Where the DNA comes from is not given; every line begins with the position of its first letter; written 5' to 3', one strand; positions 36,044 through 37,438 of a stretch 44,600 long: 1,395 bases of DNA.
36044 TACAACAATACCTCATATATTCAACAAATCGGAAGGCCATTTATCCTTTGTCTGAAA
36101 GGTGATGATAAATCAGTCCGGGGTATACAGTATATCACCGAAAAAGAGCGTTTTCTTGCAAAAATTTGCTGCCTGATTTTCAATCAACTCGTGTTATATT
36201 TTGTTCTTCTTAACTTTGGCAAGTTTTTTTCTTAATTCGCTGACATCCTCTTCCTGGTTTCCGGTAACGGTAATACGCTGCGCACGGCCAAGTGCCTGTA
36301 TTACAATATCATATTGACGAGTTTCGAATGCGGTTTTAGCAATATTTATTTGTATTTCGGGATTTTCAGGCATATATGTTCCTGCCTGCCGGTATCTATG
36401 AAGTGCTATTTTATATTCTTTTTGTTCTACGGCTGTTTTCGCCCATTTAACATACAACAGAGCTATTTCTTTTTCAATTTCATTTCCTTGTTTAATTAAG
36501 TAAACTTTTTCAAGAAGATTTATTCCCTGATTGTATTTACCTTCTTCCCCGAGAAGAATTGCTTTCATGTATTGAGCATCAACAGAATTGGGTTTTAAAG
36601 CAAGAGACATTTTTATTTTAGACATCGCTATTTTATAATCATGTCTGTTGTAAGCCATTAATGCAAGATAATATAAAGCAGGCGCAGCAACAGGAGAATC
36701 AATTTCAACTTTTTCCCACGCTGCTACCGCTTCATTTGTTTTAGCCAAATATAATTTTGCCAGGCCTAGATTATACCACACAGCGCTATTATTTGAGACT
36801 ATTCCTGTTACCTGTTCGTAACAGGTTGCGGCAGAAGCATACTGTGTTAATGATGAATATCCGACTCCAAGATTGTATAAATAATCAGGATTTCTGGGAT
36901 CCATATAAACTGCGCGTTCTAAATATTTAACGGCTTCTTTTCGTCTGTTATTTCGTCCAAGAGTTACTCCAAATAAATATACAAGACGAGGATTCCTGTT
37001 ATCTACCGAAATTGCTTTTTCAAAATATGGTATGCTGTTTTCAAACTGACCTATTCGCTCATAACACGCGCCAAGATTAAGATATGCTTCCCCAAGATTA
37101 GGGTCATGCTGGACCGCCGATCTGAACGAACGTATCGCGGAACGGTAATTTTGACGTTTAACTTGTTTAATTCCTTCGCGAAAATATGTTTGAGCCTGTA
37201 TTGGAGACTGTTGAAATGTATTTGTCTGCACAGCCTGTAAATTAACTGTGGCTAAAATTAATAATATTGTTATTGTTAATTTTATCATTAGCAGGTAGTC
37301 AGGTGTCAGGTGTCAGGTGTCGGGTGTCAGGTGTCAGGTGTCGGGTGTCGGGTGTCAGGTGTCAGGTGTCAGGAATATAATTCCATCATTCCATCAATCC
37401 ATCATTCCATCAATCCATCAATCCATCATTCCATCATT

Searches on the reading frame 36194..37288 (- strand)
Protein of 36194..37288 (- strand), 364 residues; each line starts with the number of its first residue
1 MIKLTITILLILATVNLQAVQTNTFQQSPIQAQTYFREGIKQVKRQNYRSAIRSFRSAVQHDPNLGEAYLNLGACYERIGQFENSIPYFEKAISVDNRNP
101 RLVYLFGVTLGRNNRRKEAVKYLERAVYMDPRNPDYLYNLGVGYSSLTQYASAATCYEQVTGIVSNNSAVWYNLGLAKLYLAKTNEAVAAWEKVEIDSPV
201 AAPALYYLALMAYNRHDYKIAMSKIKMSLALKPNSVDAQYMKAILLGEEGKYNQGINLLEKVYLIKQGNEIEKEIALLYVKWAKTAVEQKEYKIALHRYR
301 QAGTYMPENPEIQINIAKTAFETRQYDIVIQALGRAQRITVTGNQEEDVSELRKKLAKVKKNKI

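Call 8: search_protein_families(library=pfam, proteins=[window:36194-37288:-])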
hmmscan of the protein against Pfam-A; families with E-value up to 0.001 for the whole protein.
window:36194-37288:- (364 aa): 21 families
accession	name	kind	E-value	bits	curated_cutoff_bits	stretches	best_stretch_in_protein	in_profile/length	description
PF07719.23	TPR_2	-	1.4e-30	103.3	27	1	67-98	2-33/34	Tetratricopeptide repeat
PF00515.34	TPR_1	-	1.5e-25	88.3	27.8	1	67-96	2-31/34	Tetratricopeptide repeat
PF13181.12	TPR_8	-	8.7e-25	85.2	25.7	1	67-98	2-33/34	Tetratricopeptide repeat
PF14559.12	TPR_19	-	2.9e-23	82.4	25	3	80-136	5-61/68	Tetratricopeptide repeat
PF13432.12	TPR_16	-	6.1e-23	81.4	32.7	1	38-93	3-58/65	Tetratricopeptide repeat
PF13431.12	TPR_17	-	3.4e-21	74.1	24.4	1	55-83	2-30/34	Tetratricopeptide repeat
PF13414.12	TPR_11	-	5e-21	74.6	26.8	1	44-80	6-42/42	TPR repeat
PF12895.13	ANAPC3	-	1.1e-20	74.1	27.2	2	113-193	2-81/82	Anaphase-promoting complex, cyclosome, subunit 3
PF13424.12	TPR_12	-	2.3e-15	57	30.1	2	67-127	4-72/77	Tetratricopeptide repeat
PF13428.12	TPR_14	-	1e-13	50.9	23.5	0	67-104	2-39/44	Tetratricopeptide repeat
PF23914.1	TPR_CcmH_CycH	-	2.7e-13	50.5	42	1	24-168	8-155/158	Cytochrome c-type biogenesis protein H TPR domain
PF13176.12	TPR_7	-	4.6e-13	48.6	27.9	1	68-99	1-34/36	Tetratricopeptide repeat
PF13174.12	TPR_6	-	8.5e-12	45.3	26.3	0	67-93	1-27/33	Tetratricopeptide repeat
PF24575.1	TPR_Slam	-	1.2e-11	45.3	35.2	1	280-327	49-98/104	Surface lipoprotein assembly modifier, N-terminal TPR repeats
PF13371.12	TPR_9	-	3.3e-11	43.5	35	0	112-159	7-54/73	Tetratricopeptide repeat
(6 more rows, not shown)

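Call 9: search_protein_families(library=ncbifam, proteins=[window:36194-37288:-])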
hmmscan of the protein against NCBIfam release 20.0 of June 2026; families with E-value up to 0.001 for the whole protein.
window:36194-37288:- (364 aa): 31 families (the best 25 are shown)
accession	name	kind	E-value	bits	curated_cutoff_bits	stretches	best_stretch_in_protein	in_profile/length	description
NF040959.1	MamA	equivalog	2.9e-40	137.9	200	3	25-161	64-200/204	magnetosome protein MamA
TIGR02917.1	PEP_TPR_lipo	equivalog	1.8e-28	98.9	312.2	1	19-302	452-729/899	XrtA/PEP-CTERM system TPR-repeat protein PrsT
TIGR02521.1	type_IV_pilW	equivalog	1.2e-19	70.8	154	1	7-187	4-186/234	type IV pilus biogenesis/stability protein PilW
TIGR02552.1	LcrH_SycD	equivalog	4.2e-19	68.6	104.8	2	30-133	16-119/136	SycD/LcrH family type III secretion system chaperone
NF047371.1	FlcA_CTERM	equivalog_domain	2.1e-18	66.1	300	2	57-164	429-537/646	periplasmic flagellar collar protein FlcA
NF033762.1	social_mot_Tgl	equivalog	5.1e-14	52.2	225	0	167-262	30-126/252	social motility TPR repeat lipoprotein Tgl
NF047507.1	TPR_BatC_Lepto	exception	9.2e-13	48.1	175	1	283-333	31-81/214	TPR repeat-containing protein BatC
NF008757.0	PRK11788.1-5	equivalog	1.4e-12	47.5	363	1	39-131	221-313/388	lipopolysaccharide assembly protein LapB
TIGR03939.1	PGA_TPR_OMP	equivalog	2.5e-11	42.6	366.65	1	78-241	31-195/800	poly-beta-1,6 N-acetyl-D-glucosamine export porin PgaA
NF033758.1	gliding_GltE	equivalog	3.2e-10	39.5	225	1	41-94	61-114/411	adventurous gliding motility TPR repeat lipoprotein GltE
TIGR02795.1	tol_pal_ybgF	equivalog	5.7e-10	39.8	90.1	1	33-125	3-101/119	tol-pal system protein YbgF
NF002725.1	PRK02603.1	equivalog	1.3e-09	38.3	143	0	27-105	30-111/173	photosystem I assembly protein Ycf3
NF033920.0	C39_PA2778_fam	equivalog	4.4e-09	36.1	150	0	111-192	167-248/255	PA2778 family cysteine peptidase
NF008520.0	PRK11447.1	equivalog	6.1e-09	34.2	858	0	37-99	274-336/1157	cellulose synthase complex outer membrane protein BcsC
NF053607.1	CHU_0125_OmpA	equivalog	2e-08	33.2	620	1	32-109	19-96/639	CHU_0125 family OmpA-like outer membrane integrity protein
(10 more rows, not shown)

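Call 10: find_encoding_contigs(protein=window:36194-37288:-, flank=10000, max_places=10)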
Protein window:36194-37288:- (364 aa): no gene with exactly this product is on record in the collection.

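Call 11: find_homologous_proteins(query=window:36194-37288:-, max_evalue=1e-20)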
Query window:36194-37288:- (364 aa): 29 proteins with E <= 1e-20 among 4283 candidates.
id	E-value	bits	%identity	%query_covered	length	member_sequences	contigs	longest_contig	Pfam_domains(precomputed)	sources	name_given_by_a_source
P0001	5.4e-234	794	100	100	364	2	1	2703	PF13431.13,PF23914.2,PF13414.13,PF13176.13,PF12569.15,PF13428.13,PF25064.2,PF14559.13,PF24575.2,PF13371.13,PF00515.35,PF12895.14,PF13424.13,PF21033.5,PF13432.13,PF13429.13,PF13181.13,PF14561.13,PF07719.24,PF13174.13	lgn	-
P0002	3.3e-212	722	91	99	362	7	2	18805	PF13431.13,PF23914.2,PF13414.13,PF13176.13,PF12569.15,PF13428.13,PF25064.2,PF14559.13,PF24575.2,PF13371.13,PF00515.35,PF12895.14,PF13424.13,PF21033.5,PF13432.13,PF13429.13,PF13181.13,PF07719.24,PF13174.13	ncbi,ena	-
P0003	3.7e-210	715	92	95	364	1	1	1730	PF14853.13,PF13431.13,PF23914.2,PF13414.13,PF13176.13,PF12569.15,PF13428.13,PF25064.2,PF14559.13,PF24575.2,PF13371.13,PF00515.35,PF12895.14,PF13424.13,PF21033.5,PF13432.13,PF13429.13,PF13181.13,PF07719.24,PF13174.13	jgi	-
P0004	2.0e-199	680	86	99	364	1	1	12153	PF13431.13,PF23914.2,PF13414.13,PF13176.13,PF12569.15,PF13428.13,PF14559.13,PF24575.2,PF13371.13,PF00515.35,PF12895.14,PF13424.13,PF21033.5,PF13432.13,PF13429.13,PF13181.13,PF14561.13,PF07719.24,PF13174.13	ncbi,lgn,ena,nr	ncbi:tetratricopeptide repeat protein [bacterium]|nr:tetratricopeptide repeat protein [bacterium]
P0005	1.6e-181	621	81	94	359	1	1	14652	PF13431.13,PF23914.2,PF13414.13,PF13176.13,PF13428.13,PF14559.13,PF24575.2,PF02259.30,PF13371.13,PF00515.35,PF12895.14,PF13424.13,PF21033.5,PF13432.13,PF13429.13,PF13181.13,PF07719.24,PF13174.13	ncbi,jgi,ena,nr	ncbi:MAG: hypothetical protein DRI44_03700 [Chlamydiae bacterium]|nr:MAG: hypothetical protein DRI44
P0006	7.7e-180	616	79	96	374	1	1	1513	PF13431.13,PF23914.2,PF13414.13,PF13176.13,PF12569.15,PF13428.13,PF14559.13,PF24575.2,PF02259.30,PF13371.13,PF00515.35,PF12895.14,PF13424.13,PF21033.5,PF13432.13,PF13181.13,PF07719.24,PF13174.13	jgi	-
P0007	3.7e-178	610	77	99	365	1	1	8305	PF25063.1,PF13431.13,PF23914.2,PF25060.1,PF13414.13,PF13176.13,PF12569.15,PF13428.13,PF25064.2,PF14559.13,PF24575.2,PF02259.30,PF13371.13,PF00515.35,PF12895.14,PF13424.13,PF21033.5,PF13432.13,PF13429.13,PF13181.13,PF14561.13,PF07719.24,PF13174.13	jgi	-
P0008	2.3e-172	591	76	95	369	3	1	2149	PF25063.1,PF13431.13,PF23914.2,PF13414.13,PF13176.13,PF13428.13,PF14559.13,PF24575.2,PF02259.30,PF13371.13,PF00515.35,PF12895.14,PF13424.13,PF21033.5,PF13432.13,PF13181.13,PF14561.13,PF07719.24,PF13174.13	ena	-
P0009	1.2e-169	582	75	97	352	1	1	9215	PF13431.13,PF23914.2,PF13414.13,PF13176.13,PF12569.15,PF13428.13,PF25064.2,PF14559.13,PF24575.2,PF02259.30,PF13371.13,PF00515.35,PF12895.14,PF13424.13,PF21033.5,PF13432.13,PF13181.13,PF14561.13,PF07719.24,PF13174.13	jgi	-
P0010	2.5e-169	581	72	99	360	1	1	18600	PF13431.13,PF23914.2,PF13414.13,PF13176.13,PF13428.13,PF25064.2,PF14559.13,PF24575.2,PF02259.30,PF13371.13,PF00515.35,PF12895.14,PF13424.13,PF21033.5,PF13432.13,PF13181.13,PF14561.13,PF07719.24,PF13174.13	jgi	-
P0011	1.8e-163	562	72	98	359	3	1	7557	PF13431.13,PF23914.2,PF25060.1,PF13414.13,PF13176.13,PF12569.15,PF13428.13,PF14559.13,PF24575.2,PF13371.13,PF00515.35,PF12895.14,PF13424.13,PF21033.5,PF13432.13,PF13429.13,PF13181.13,PF07719.24,PF13174.13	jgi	-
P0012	3.2e-124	433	56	100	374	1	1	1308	PF13431.13,PF23914.2,PF13414.13,PF13176.13,PF13428.13,PF14559.13,PF24575.2,PF13371.13,PF00515.35,PF12895.14,PF13424.13,PF21033.5,PF13432.13,PF13181.13,PF07719.24,PF13174.13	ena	-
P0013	5.5e-114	399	69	71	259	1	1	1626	PF13431.13,PF23914.2,PF13414.13,PF13428.13,PF14559.13,PF13371.13,PF00515.35,PF12895.14,PF13424.13,PF21033.5,PF13432.13,PF13181.13,PF07719.24,PF13174.13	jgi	jgi:tetratricopeptide (TPR) repeat protein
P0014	6.3e-110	386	54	91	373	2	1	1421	PF25063.1,PF13431.13,PF23914.2,PF13414.13,PF13176.13,PF12569.15,PF13428.13,PF14559.13,PF24575.2,PF00515.35,PF12895.14,PF13424.13,PF21033.5,PF13432.13,PF13181.13,PF07719.24,PF13174.13,PF20308.5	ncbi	-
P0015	4.1e-97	344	68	63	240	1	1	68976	PF14559.13,PF13431.13,PF13414.13,PF00515.35,PF12895.14,PF13432.13,PF13181.13,PF07719.24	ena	-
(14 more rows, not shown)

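Call 12: find_encoding_contigs(protein=P0001, flank=10000, max_places=6)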
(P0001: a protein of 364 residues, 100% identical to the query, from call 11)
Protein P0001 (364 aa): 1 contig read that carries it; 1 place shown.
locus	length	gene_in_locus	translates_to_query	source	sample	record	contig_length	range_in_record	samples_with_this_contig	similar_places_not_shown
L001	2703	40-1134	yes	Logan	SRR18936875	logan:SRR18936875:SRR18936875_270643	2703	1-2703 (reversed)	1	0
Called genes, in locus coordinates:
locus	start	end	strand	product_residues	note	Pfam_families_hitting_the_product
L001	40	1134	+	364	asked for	PF12569:NatA_aux_su (faint), PF13424:TPR_12 (faint), PF13428:TPR_14 (faint), PF23914:TPR_CcmH_CycH (weak), PF13432:TPR_16 (weak), PF00515:TPR_1 (weak), PF13181:TPR_8 (weak), PF12895:ANAPC3 (weak), +12 more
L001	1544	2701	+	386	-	?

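Call 13: find_encoding_contigs(protein=P0002, flank=10000, max_places=6)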
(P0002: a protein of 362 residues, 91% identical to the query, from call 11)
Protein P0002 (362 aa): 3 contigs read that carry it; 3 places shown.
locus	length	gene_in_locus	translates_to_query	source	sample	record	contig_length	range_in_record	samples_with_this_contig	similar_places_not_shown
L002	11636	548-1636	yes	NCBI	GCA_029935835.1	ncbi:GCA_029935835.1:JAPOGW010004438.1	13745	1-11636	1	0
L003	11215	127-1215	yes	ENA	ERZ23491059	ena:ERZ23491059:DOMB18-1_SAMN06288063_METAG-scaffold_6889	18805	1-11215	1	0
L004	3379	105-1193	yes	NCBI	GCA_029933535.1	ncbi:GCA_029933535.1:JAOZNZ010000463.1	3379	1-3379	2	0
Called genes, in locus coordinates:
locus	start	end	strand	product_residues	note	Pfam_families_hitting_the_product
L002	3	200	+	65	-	?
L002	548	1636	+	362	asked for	PF12569:NatA_aux_su (faint), PF13371:TPR_9 (faint), PF23914:TPR_CcmH_CycH (weak), PF13432:TPR_16 (weak), PF00515:TPR_1, PF07719:TPR_2 (weak), PF13181:TPR_8 (weak), PF12895:ANAPC3 (weak), +11 more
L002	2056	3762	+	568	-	PF11104:PilM_2, PF14450:FtsA (faint)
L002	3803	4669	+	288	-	PF28028:Amuc_1100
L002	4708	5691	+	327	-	-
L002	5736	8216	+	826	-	PF00515:TPR_1 (faint), PF07719:TPR_2 (faint), PF13428:TPR_14 (faint), PF14559:TPR_19 (faint), PF00263:Secretin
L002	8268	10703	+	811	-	PF00263:Secretin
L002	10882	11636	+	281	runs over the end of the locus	PF02739:5_3_exonuc_N, PF01367:5_3_exonuc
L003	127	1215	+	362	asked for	PF12569:NatA_aux_su (faint), PF13371:TPR_9 (faint), PF23914:TPR_CcmH_CycH (weak), PF13432:TPR_16 (weak), PF00515:TPR_1, PF07719:TPR_2 (weak), PF13181:TPR_8 (weak), PF12895:ANAPC3 (weak), +11 more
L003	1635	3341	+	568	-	PF11104:PilM_2, PF14450:FtsA (faint)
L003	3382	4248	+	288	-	PF28028:Amuc_1100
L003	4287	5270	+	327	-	-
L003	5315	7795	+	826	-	PF00515:TPR_1 (faint), PF07719:TPR_2 (faint), PF13428:TPR_14 (faint), PF14559:TPR_19 (faint), PF00263:Secretin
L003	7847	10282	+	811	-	PF00263:Secretin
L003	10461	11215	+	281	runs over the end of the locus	PF02739:5_3_exonuc_N, PF01367:5_3_exonuc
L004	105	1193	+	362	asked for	PF12569:NatA_aux_su (faint), PF13371:TPR_9 (faint), PF23914:TPR_CcmH_CycH (weak), PF13432:TPR_16 (weak), PF00515:TPR_1, PF07719:TPR_2 (weak), PF13181:TPR_8 (weak), PF12895:ANAPC3 (weak), +11 more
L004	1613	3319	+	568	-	PF11104:PilM_2, PF14450:FtsA (faint)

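Call 14: find_encoding_contigs(protein=P0004, flank=10000, max_places=6)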
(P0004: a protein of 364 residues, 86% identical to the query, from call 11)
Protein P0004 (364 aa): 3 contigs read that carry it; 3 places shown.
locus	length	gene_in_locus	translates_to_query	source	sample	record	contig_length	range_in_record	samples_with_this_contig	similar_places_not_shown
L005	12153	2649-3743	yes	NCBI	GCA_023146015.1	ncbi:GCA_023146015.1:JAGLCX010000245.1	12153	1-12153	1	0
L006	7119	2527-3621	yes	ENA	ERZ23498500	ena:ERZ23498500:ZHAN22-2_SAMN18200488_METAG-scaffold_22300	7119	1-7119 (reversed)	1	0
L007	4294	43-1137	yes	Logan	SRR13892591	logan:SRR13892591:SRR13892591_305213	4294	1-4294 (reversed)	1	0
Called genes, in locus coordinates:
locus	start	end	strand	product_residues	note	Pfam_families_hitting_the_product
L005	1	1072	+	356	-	?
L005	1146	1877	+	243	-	PF02591:Zn_ribbon_9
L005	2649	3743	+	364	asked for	PF14561:TPR_20 (faint), PF23914:TPR_CcmH_CycH, PF24575:TPR_Slam (faint), PF13432:TPR_16 (weak), PF00515:TPR_1, PF13181:TPR_8 (weak), PF12895:ANAPC3 (weak), PF14559:TPR_19 (weak), +11 more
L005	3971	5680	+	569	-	PF11104:PilM_2, PF14450:FtsA (faint)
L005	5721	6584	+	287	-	PF28028:Amuc_1100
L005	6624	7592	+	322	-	-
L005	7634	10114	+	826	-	PF00515:TPR_1 (faint), PF07719:TPR_2 (faint), PF13414:TPR_11 (faint), PF13428:TPR_14 (faint), PF14559:TPR_19 (faint), PF00263:Secretin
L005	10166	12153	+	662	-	?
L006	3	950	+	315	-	?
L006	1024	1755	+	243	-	PF02591:Zn_ribbon_9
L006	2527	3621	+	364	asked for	PF14561:TPR_20 (faint), PF23914:TPR_CcmH_CycH, PF24575:TPR_Slam (faint), PF13432:TPR_16 (weak), PF00515:TPR_1, PF13181:TPR_8 (weak), PF12895:ANAPC3 (weak), PF14559:TPR_19 (weak), +11 more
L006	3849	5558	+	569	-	PF11104:PilM_2, PF14450:FtsA (faint)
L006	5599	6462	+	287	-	PF28028:Amuc_1100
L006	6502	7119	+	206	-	?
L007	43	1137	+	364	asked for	PF14561:TPR_20 (faint), PF23914:TPR_CcmH_CycH, PF24575:TPR_Slam (faint), PF13432:TPR_16 (weak), PF00515:TPR_1, PF13181:TPR_8 (weak), PF12895:ANAPC3 (weak), PF14559:TPR_19 (weak), +11 more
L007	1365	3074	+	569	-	PF11104:PilM_2, PF14450:FtsA (faint)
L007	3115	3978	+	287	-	PF28028:Amuc_1100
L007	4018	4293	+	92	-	?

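Call 15: find_encoding_contigs(protein=P0005, flank=10000, max_places=6)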
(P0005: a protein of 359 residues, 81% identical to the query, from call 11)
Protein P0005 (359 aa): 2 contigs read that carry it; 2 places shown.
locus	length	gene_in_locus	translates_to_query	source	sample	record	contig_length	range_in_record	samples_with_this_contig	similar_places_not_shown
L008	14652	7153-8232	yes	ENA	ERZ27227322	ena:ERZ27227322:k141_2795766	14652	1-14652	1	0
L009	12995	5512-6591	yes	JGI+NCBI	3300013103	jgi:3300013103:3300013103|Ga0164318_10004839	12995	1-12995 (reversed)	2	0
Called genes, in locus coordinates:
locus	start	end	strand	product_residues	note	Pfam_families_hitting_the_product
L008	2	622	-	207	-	?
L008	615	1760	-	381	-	PF13173:AAA_14, PF13635:DUF4143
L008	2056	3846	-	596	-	PF14716:HHH_8, PF14520:HHH_5 (weak), PF14792:DNA_pol_B_palm (weak), PF14791:DNA_pol_B_thumb, PF02811:PHP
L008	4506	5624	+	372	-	-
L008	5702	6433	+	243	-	PF02591:Zn_ribbon_9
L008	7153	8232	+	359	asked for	PF02259:FAT (faint), PF13424:TPR_12 (faint), PF13428:TPR_14 (faint), PF23914:TPR_CcmH_CycH (weak), PF13432:TPR_16 (weak), PF00515:TPR_1, PF13181:TPR_8 (weak), PF12895:ANAPC3, +10 more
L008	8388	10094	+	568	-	PF11104:PilM_2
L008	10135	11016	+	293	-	PF28028:Amuc_1100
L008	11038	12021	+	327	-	-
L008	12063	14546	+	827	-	PF00515:TPR_1 (faint), PF07719:TPR_2 (faint), PF13181:TPR_8 (faint), PF13414:TPR_11 (faint), PF13428:TPR_14 (faint), PF13432:TPR_16 (faint), PF14559:TPR_19 (faint), PF00263:Secretin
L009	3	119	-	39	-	PF13173:AAA_14 (weak)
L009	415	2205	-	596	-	PF14716:HHH_8, PF14520:HHH_5 (weak), PF14792:DNA_pol_B_palm (weak), PF14791:DNA_pol_B_thumb, PF02811:PHP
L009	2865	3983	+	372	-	-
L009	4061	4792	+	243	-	PF02591:Zn_ribbon_9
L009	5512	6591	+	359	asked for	PF02259:FAT (faint), PF13424:TPR_12 (faint), PF13428:TPR_14 (faint), PF23914:TPR_CcmH_CycH (weak), PF13432:TPR_16 (weak), PF00515:TPR_1, PF13181:TPR_8 (weak), PF12895:ANAPC3, +10 more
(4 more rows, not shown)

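Call 24: find_related_loci(query=window:36194-37288:-, collection=genome_contigs, flank=10000)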
Query window:36194-37288:- (364 aa) in genome_contigs; peptide patterns used: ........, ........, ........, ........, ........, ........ (x = any residue, [..] = any of these).
65 stretches matched a pattern; 4 encode a relative of the query (tblastn E <= 1e-3); 4 distinct loci.
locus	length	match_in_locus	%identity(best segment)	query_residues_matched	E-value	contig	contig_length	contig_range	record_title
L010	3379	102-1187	90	2-363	0e+0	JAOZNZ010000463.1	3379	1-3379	MAG: bacterium isolate GMC4.concoct.297 GMC4_64290_length_3379_cov_8.748195, whole genome shotgun sequence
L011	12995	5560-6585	81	17-358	0e+0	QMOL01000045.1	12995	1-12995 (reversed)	MAG: Chlamydiae bacterium isolate B51_G9 B51_Guay9_scaffold_04839, whole genome shotgun sequence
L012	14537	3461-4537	76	3-361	4e-179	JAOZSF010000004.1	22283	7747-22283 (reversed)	MAG: bacterium isolate GMC6.metabat2.125 GMC6_1647_length_22283_cov_20.500675, whole genome shotgun sequence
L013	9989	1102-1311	39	69-133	4e-6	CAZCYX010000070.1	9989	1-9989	MAG TPA_asm: uncultured Candidatus Bathyarchaeia archaeon isolate binchicken_co187_15 genome assembly, contig: NODE_863_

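Call 26: find_related_loci(query=window:36194-37288:-, collection=metagenome_contigs, flank=10000)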
Query window:36194-37288:- (364 aa) in metagenome_contigs; peptide patterns used: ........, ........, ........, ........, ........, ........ (x = any residue, [..] = any of these).
86 stretches matched a pattern; 3 encode a relative of the query (tblastn E <= 1e-3); 3 distinct loci.
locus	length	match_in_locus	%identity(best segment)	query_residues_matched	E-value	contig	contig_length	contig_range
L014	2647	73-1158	91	2-363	0e+0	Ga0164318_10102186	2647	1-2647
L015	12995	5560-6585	81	17-358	0e+0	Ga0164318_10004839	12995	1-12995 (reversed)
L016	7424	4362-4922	27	33-261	4e-9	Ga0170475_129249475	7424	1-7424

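Call 27: find_encoding_contigs(protein=P0003, flank=10000, max_places=4)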
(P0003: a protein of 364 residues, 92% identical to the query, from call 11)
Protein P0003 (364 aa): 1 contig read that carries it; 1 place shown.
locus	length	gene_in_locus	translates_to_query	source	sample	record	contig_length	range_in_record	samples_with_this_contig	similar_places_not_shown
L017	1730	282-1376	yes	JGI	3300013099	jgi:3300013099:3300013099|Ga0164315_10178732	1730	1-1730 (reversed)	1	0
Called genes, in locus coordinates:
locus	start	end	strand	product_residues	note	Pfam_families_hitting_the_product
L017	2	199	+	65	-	?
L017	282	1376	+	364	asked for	PF23914:TPR_CcmH_CycH (weak), PF12569:NatA_aux_su (faint), PF13174:TPR_6 (faint), PF13432:TPR_16 (weak), PF00515:TPR_1, PF07719:TPR_2 (weak), PF13181:TPR_8 (weak), PF12895:ANAPC3 (weak), +12 more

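Call 28: find_encoding_contigs(protein=P0007, flank=10000, max_places=4)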
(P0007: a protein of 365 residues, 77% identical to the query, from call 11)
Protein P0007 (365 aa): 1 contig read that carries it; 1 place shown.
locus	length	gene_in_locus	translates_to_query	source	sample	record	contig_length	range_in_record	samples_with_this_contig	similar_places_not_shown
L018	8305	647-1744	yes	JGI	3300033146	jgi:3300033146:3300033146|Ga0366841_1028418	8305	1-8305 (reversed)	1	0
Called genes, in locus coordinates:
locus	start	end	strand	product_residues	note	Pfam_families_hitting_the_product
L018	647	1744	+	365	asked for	PF23914:TPR_CcmH_CycH (weak), PF13424:TPR_12 (weak), PF13432:TPR_16 (weak), PF00515:TPR_1 (weak), PF07719:TPR_2 (weak), PF13181:TPR_8 (weak), PF12895:ANAPC3, PF14559:TPR_19, +15 more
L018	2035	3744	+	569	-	PF11104:PilM_2, PF25216:Volactin (faint)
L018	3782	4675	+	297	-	PF28028:Amuc_1100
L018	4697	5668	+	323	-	-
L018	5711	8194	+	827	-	PF00515:TPR_1 (faint), PF07719:TPR_2 (faint), PF13181:TPR_8 (faint), PF13414:TPR_11 (faint), PF13428:TPR_14 (faint), PF14559:TPR_19 (faint), PF00263:Secretin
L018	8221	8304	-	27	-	?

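Call 29: find_encoding_contigs(protein=P0010, flank=10000, max_places=4)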
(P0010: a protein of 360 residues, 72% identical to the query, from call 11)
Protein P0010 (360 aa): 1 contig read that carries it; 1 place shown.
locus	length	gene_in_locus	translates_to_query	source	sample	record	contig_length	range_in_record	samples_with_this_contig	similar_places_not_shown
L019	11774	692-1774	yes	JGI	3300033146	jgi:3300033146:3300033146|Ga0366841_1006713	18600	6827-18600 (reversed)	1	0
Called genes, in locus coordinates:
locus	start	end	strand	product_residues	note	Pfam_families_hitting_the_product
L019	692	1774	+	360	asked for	PF02259:FAT (faint), PF23914:TPR_CcmH_CycH (weak), PF13414:TPR_11 (weak), PF00515:TPR_1 (weak), PF13181:TPR_8 (weak), PF12895:ANAPC3 (weak), PF13432:TPR_16 (weak), PF14559:TPR_19 (weak), +11 more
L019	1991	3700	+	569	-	PF11104:PilM_2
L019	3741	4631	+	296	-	PF28028:Amuc_1100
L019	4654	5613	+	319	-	PF18884:TSP3_bac (faint)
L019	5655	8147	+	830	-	PF00515:TPR_1 (faint), PF07719:TPR_2 (faint), PF13414:TPR_11 (faint), PF13428:TPR_14 (faint), PF14559:TPR_19 (faint), PF00263:Secretin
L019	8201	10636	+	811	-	PF00263:Secretin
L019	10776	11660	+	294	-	PF02739:5_3_exonuc_N, PF01367:5_3_exonuc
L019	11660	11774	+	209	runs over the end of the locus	PF01121:CoaE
